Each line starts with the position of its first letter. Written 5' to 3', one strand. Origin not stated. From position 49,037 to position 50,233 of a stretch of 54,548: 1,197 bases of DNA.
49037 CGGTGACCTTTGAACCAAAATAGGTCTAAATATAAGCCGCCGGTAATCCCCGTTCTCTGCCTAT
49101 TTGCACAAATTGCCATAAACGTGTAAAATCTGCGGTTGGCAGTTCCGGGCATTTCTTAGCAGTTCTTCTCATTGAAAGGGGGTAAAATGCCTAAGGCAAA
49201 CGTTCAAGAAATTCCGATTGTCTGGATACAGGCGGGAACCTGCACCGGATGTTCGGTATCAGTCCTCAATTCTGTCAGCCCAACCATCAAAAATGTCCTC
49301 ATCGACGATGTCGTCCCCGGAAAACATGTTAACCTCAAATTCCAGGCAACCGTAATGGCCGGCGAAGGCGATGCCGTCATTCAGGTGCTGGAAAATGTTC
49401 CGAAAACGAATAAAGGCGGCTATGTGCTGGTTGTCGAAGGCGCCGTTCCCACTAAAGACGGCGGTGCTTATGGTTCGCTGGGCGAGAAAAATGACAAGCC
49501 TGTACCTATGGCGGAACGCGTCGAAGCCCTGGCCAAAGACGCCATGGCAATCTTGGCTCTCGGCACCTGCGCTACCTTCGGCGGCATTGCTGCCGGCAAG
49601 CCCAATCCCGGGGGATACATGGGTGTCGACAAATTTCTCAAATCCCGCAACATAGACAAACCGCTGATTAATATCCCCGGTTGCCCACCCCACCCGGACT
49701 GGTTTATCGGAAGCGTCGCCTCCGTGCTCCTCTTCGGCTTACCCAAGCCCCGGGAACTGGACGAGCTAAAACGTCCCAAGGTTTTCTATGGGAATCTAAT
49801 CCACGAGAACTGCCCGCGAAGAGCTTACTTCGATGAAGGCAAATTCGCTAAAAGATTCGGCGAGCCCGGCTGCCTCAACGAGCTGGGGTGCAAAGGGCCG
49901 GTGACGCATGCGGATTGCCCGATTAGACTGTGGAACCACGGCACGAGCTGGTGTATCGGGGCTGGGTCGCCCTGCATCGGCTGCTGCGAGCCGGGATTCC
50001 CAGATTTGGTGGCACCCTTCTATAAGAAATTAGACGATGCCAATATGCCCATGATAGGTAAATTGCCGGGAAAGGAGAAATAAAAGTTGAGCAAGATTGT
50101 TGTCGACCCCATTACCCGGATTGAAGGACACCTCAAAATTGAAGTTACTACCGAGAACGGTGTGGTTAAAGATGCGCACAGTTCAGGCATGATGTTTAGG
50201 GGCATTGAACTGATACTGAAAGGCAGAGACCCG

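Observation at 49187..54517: Tat-less [NiFe]-hydrogenase translationally coupled to MetV-MetF: a candidate H2-linked methylene-THF reductase module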

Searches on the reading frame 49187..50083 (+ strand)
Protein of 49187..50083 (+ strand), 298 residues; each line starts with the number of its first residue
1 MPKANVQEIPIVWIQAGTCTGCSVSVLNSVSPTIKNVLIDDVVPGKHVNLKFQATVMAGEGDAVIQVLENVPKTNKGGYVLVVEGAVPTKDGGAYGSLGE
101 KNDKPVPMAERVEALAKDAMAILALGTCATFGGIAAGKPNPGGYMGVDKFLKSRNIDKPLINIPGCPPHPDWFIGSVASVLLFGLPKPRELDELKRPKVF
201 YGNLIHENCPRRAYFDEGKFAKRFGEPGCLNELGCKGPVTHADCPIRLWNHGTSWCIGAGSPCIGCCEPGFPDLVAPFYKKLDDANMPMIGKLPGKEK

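Call 3: search_protein_families(library=pfam, proteins=[window:49187-50083:+])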
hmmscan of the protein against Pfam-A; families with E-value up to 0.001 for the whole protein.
window:49187-50083:+ (298 aa): 2 families
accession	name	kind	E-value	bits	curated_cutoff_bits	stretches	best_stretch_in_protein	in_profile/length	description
PF14720.11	NiFe_hyd_SSU_C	-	1.2e-33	115.7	27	1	201-279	1-80/80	NiFe/NiFeSe hydrogenase small subunit C-terminal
PF01058.29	Oxidored_q6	-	6.9e-25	87.7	27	1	19-178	1-126/128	NADH ubiquinone oxidoreductase, 20 Kd subunit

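Call 4: search_protein_families(library=ncbifam, proteins=[window:49187-50083:+])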
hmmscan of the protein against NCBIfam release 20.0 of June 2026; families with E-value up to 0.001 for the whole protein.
window:49187-50083:+ (298 aa): 5 families
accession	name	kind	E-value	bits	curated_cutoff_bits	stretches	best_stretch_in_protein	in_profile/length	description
NF045520.1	H2_NiFeSe_small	exception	2.8e-92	309.5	470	1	6-280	37-313/314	NiFeSe hydrogenase small subunit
TIGR00391.1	hydA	subfamily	9.1e-76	255.3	179.5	1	5-280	47-310/365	hydrogenase small subunit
NF007779.0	PRK10468.1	equivalog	3e-61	207.5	659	1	5-270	45-299/372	hydrogenase 2 small subunit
NF011391.0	PRK14816.1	equivalog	0.00078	19.1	283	0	103-174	104-167/196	NADH-quinone oxidoreductase subunit B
TIGR03294.1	FrhG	equivalog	0.00093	19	245.5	1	108-179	67-139/228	coenzyme F420 hydrogenase subunit gamma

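Call 35: search_solved_structures(query=window:49187-50083:+, max_evalue=1e-10, show_alignments=2)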
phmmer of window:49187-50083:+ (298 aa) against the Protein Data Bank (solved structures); distinct sequences matched with E-value up to 1e-10: 43.
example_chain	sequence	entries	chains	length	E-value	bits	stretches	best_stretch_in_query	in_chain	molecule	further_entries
1cc1_S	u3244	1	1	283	1.1e-74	254.7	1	7-279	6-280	HYDROGENASE (SMALL SUBUNIT)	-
4kl8_S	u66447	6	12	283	1.4e-74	254.4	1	7-279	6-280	Periplasmic [NiFeSe] hydrogenase small subunit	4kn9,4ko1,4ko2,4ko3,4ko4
3ze6_A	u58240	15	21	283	2.4e-70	240.4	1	9-280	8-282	PERIPLASMIC [NIFESE] HYDROGENASE, SMALL SUBUNIT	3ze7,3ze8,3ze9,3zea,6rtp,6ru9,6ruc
2wpn_A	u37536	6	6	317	3.5e-70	239.9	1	9-280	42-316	PERIPLASMIC [NIFESE] HYDROGENASE, SMALL SUBUNIT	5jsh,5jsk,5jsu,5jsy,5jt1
1frv_A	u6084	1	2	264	1.2e-63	218.4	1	10-280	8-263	HYDROGENASE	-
1yq9_A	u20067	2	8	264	1.6e-63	218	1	10-280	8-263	Periplasmic [NiFe] hydrogenase small subunit | PERIPLASMIC HYDROGENASE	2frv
4upe_A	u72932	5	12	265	1.3e-61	211.8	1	10-280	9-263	NIFE-HYDROGENASE SMALL SUBUNIT | HYDROGENASE (NIFE) SMALL SUBUNIT HYDA | PERIPLASMIC [NIFE] HYDROGENASE SMALL SUBUNIT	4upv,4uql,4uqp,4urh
1yqw_A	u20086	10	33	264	1.3e-61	211.8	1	10-280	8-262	Periplasmic [NiFe] hydrogenase small subunit | HYDROGENASE (NIFE) SMALL SUBUNIT HYDA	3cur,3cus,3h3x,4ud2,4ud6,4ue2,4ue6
1yrq_A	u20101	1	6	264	6.5e-61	209.4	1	10-280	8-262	Periplasmic [NiFe] hydrogenase small subunit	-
4ucw_A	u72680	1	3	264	7.1e-61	209.3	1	10-280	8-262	HYDROGENASE (NIFE) SMALL SUBUNIT HYDA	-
4ucq_A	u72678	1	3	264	8.7e-61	209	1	10-280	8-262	HYDROGENASE (NIFE) SMALL SUBUNIT HYDA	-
4ucx_A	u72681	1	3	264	1.7e-60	208.1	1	10-280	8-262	HYDROGENASE (NIFE) SMALL SUBUNIT HYDA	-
1frf_S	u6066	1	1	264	2.7e-60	207.4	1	10-280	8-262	[NI-FE] HYDROGENASE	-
1h2r_S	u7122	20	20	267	3.4e-60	207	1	11-280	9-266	PROTEIN (PERIPLASMIC [NIFE] HYDROGENASE SMALL SUBUNIT) | Periplasmic [NiFe] hydrogenase small subunit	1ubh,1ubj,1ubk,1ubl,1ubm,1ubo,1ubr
8w6x_S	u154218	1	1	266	3.5e-60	207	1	11-280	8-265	Periplasmic [NiFe] hydrogenase small subunit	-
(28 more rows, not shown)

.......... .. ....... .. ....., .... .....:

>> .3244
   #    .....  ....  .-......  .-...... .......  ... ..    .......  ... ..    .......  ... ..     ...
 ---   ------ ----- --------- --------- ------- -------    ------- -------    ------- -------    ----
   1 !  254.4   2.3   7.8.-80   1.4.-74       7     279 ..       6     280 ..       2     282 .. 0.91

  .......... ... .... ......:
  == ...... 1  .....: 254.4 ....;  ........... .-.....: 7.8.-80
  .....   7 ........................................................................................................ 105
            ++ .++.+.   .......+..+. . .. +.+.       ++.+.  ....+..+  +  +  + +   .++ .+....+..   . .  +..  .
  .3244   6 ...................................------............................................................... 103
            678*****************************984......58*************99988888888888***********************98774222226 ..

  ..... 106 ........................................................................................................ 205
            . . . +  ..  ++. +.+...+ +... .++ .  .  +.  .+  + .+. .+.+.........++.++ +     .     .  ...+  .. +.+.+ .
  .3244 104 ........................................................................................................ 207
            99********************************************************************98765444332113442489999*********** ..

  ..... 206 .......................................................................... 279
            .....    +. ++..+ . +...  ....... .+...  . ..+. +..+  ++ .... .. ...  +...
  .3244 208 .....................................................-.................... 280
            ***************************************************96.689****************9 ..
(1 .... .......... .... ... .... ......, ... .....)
